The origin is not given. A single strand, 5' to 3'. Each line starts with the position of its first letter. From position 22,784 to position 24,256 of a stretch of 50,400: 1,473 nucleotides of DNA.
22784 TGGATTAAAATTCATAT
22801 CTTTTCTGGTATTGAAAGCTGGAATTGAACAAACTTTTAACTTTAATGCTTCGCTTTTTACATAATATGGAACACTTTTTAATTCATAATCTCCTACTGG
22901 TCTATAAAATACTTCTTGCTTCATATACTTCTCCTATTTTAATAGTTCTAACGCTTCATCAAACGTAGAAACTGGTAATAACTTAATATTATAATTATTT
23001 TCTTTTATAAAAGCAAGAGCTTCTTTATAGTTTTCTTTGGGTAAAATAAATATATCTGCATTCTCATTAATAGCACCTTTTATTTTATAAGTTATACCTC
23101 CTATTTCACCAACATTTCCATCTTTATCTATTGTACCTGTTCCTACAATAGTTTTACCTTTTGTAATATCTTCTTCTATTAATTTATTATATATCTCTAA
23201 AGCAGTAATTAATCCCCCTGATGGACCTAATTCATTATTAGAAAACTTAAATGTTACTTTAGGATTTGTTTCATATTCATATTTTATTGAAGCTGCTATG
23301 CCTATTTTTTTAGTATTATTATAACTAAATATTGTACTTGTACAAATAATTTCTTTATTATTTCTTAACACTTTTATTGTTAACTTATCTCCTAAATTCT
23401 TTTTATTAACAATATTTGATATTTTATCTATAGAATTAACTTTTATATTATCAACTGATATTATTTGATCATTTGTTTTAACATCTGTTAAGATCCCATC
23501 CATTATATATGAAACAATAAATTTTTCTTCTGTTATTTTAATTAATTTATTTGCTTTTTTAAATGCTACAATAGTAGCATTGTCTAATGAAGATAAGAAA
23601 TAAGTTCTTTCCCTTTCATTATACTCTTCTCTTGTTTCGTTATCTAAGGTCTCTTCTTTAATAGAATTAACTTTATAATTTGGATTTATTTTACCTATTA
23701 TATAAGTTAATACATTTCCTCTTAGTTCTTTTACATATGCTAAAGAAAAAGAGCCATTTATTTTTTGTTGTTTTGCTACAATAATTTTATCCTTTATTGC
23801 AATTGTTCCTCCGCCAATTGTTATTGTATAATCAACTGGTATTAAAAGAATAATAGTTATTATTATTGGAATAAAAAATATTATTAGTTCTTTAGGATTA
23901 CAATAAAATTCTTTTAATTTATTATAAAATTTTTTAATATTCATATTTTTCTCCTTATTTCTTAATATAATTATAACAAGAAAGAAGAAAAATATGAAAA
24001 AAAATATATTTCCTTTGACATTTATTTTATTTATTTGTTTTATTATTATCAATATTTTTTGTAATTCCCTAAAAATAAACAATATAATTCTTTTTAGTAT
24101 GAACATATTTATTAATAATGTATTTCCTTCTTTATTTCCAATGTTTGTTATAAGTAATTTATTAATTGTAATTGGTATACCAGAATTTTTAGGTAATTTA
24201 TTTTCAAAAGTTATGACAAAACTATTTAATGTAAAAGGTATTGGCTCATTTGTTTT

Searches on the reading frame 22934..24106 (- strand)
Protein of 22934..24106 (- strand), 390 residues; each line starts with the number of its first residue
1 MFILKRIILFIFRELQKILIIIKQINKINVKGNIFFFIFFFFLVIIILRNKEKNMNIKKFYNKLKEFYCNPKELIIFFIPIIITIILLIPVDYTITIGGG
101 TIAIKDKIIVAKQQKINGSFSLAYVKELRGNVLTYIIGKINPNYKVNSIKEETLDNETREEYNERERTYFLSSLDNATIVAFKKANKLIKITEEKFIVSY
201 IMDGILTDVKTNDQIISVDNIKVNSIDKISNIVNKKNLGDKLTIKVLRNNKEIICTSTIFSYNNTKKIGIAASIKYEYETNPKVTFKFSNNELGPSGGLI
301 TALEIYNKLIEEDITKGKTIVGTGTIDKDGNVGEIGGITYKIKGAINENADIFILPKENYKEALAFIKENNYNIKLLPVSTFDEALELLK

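Call 36: search_protein_families(library=pfam, proteins=[window:22934-24106:-], max_evalue=0.0001)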
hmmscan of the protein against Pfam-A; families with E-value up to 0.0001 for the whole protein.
window:22934-24106:- (390 aa): 2 families
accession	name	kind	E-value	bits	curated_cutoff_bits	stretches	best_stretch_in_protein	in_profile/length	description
PF13180.12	PDZ_2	-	2e-06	28.5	27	1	208-252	29-73/80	PDZ domain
PF05362.19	Lon_C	-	4.2e-06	26.9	21.1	1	294-387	109-200/205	Lon protease (S16) C-terminal proteolytic domain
